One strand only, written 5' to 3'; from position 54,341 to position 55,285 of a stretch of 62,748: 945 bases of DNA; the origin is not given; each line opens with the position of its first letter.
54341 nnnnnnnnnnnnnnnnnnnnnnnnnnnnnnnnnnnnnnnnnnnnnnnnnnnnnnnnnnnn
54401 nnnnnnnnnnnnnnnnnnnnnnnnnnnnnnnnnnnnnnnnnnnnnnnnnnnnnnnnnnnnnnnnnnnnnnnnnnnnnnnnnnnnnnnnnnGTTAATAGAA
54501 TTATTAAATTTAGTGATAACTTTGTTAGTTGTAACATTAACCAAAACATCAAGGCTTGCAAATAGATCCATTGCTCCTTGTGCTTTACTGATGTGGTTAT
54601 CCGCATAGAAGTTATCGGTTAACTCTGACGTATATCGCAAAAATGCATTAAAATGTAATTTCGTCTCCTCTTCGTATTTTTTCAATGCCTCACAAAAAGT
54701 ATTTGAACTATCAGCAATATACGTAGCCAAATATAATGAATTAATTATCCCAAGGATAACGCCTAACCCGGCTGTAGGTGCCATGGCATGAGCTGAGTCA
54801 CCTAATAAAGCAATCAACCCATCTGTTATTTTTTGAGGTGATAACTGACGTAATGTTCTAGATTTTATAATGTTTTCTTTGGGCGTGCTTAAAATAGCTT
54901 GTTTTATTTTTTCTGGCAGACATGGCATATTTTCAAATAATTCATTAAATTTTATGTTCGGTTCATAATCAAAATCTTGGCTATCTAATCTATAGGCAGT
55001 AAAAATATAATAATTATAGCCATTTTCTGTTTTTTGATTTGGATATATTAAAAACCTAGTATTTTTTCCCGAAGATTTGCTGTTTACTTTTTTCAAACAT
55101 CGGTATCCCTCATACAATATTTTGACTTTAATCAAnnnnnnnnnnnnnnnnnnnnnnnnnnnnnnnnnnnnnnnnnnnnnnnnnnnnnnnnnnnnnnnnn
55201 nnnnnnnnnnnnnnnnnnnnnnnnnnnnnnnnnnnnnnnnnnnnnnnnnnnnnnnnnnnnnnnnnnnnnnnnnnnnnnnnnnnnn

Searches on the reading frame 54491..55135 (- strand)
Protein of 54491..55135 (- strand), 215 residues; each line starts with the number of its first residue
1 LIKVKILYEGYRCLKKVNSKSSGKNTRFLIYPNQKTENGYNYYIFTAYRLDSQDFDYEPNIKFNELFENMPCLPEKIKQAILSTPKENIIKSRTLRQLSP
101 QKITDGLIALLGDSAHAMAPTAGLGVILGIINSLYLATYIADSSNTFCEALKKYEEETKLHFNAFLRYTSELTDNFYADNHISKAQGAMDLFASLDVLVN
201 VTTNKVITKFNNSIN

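Call 7: search_protein_families(library=pfam, proteins=[window:54491-55135:-])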
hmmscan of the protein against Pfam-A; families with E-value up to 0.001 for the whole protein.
window:54491-55135:- (215 aa): 2 families
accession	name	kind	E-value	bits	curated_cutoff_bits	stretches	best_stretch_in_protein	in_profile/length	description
PF01494.25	FAD_binding_3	-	1.6e-06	28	22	1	90-165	268-345/349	FAD binding domain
PF08491.16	SE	-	0.00041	19.9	20.1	1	70-158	94-187/276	Squalene epoxidase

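Call 8: search_protein_families(library=ncbifam, proteins=[window:54491-55135:-])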
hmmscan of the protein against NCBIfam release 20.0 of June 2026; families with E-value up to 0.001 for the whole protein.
window:54491-55135:- (215 aa): 24 families
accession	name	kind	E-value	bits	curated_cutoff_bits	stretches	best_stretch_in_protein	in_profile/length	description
NF033623.1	urate_HpxO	equivalog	5.7e-09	35.4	500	1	42-169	213-339/381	FAD-dependent urate hydroxylase HpxO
NF005243.0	PRK06753.1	equivalog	1.1e-07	31.1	365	1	21-162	190-324/374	hypothetical protein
TIGR01988.1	Ubi-OHases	subfamily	1.2e-07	31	224.65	1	96-184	268-361/387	ubiquinone biosynthesis hydroxylase, UbiH/UbiF/VisC/COQ6 family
NF005788.0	PRK07608.1-3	equivalog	2e-06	26.8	478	1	94-179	267-356/388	UbiH/UbiF family hydroxylase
NF005720.0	PRK07538.1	subfamily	2.6e-06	26.6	400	1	104-159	297-351/418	hypothetical protein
TIGR01989.1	COQ6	equivalog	7.6e-06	25.1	489.3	1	103-173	330-405/437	ubiquinone biosynthesis monooxygenase COQ6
NF005566.0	PRK07236.1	subfamily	1.3e-05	24.3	333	1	93-180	292-379/386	hypothetical protein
TIGR01984.1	UbiH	equivalog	1.5e-05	24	392.2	1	95-179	265-351/382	2-octaprenyl-6-methoxyphenyl hydroxylase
NF033476.1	tet_destruct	subfamily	2.6e-05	23.4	550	1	94-184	269-359/386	tetracycline destructase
NF033111.2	tet_monoox_X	exception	4.5e-05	22.7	750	1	108-157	296-346/378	tetracycline-inactivating monooxygenase Tet(X)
NF005313.0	PRK06847.1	subfamily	4.9e-05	22.5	372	1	42-156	217-331/375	hypothetical protein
NF005761.0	PRK07588.1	equivalog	8.1e-05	21.7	454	1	100-159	273-332/392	FAD-binding domain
NF004318.0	PRK05714.1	equivalog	0.0001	21.2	653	1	94-143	275-324/407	2-octaprenyl-3-methyl-6-methoxy-1,4-benzoquinol hydroxylase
NF005612.0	PRK07364.1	equivalog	0.00012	20.8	487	1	104-174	292-367/415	FAD-dependent hydroxylase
NF004833.1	PRK06185.1-1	subfamily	0.00014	20.7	488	1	101-143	277-318/403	FAD-dependent oxidoreductase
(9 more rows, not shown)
